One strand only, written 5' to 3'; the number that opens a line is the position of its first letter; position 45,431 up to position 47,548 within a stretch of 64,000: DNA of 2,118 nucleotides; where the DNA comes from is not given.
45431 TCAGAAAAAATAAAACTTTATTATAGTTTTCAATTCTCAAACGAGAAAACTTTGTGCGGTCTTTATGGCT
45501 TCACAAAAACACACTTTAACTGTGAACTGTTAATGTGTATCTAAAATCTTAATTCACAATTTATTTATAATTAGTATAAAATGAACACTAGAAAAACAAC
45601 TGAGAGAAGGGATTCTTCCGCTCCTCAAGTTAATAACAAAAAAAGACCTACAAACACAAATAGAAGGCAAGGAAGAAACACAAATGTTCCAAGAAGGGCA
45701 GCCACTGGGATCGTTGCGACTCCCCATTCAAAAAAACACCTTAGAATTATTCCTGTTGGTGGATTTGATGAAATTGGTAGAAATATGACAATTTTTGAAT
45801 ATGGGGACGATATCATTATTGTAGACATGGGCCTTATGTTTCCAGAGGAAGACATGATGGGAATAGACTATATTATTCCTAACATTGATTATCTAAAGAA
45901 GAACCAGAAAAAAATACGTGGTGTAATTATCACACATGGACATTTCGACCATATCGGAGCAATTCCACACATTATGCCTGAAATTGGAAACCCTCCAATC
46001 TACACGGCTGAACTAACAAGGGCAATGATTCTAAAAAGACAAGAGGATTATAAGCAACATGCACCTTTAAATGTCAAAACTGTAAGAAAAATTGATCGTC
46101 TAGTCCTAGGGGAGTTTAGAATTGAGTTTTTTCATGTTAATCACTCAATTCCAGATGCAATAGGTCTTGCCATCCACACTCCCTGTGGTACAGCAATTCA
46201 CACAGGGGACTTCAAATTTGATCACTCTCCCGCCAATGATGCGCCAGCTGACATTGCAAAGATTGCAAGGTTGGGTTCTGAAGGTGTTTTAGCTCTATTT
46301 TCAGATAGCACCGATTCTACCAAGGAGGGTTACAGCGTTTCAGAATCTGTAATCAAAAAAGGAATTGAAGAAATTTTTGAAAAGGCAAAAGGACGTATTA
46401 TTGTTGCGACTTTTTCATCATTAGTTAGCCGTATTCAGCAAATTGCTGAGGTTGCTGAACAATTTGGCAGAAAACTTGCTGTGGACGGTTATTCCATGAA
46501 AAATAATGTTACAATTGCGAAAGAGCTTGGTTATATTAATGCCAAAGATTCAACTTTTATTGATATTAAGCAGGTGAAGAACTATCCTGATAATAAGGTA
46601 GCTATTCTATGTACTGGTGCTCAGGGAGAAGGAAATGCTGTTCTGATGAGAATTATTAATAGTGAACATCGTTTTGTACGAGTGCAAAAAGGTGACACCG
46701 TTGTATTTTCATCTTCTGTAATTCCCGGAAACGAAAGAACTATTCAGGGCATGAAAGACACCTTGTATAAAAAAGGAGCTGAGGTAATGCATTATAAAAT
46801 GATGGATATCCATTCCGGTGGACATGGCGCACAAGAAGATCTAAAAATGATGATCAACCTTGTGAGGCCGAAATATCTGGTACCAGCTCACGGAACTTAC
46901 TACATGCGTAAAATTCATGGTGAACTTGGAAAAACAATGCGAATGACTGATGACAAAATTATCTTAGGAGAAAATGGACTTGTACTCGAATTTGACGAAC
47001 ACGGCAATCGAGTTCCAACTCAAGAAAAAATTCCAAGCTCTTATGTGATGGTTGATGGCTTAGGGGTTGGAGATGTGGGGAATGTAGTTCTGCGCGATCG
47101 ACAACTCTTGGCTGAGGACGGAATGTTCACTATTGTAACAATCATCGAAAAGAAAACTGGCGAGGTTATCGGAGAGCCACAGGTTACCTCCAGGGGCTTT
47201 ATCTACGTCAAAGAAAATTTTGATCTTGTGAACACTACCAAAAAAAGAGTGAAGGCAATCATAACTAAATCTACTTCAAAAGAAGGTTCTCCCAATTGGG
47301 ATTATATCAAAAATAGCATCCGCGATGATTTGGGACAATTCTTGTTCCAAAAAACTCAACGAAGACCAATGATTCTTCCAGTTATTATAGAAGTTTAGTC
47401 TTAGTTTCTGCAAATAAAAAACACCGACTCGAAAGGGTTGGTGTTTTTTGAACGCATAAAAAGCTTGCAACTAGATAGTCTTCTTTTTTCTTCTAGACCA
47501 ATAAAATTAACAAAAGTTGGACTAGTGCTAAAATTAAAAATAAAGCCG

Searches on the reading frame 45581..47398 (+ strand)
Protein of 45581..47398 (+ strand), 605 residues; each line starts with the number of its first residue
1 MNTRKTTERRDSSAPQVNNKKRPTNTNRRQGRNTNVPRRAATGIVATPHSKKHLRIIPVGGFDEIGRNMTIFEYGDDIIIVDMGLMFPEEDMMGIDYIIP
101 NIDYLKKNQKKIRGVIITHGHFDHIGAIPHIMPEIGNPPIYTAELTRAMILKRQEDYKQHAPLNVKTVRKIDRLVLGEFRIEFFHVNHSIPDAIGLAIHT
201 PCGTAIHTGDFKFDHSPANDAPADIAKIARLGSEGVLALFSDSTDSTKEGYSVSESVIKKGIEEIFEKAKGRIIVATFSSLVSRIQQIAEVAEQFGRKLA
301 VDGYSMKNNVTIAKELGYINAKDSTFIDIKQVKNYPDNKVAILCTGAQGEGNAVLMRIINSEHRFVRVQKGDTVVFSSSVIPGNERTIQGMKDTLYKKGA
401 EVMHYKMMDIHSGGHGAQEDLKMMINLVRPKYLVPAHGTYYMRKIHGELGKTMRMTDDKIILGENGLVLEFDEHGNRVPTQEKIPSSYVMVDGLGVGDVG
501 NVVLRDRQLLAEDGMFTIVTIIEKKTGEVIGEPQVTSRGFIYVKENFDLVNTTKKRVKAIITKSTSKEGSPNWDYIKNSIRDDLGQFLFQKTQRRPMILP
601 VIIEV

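Call 73: search_protein_families(library=pfam, proteins=[window:45581-47398:+], max_evalue=0.00001)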
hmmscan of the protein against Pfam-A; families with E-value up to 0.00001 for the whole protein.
window:45581-47398:+ (605 aa): 5 families
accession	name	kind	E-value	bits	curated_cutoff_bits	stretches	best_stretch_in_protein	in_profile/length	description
PF22505.1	RNase_J_b_CASP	-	7.4e-46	155.5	27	1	270-393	1-124/126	Ribonuclease J, beta-CASP domain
PF17770.6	RNase_J_C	-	1.3e-31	110.1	23.8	1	503-605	1-102/102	Ribonuclease J C-terminal domain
PF00753.33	Lactamase_B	-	4.7e-17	63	22.7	1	67-222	6-161/196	Metallo-beta-lactamase superfamily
PF12706.13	Lactamase_B_2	-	3e-11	43.8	27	1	107-213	26-146/200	Beta-lactamase superfamily domain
PF07521.17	RMMBL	-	7.3e-06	26.3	21.6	0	412-449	14-51/63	Zn-dependent metallo-hydrolase RNA specificity domain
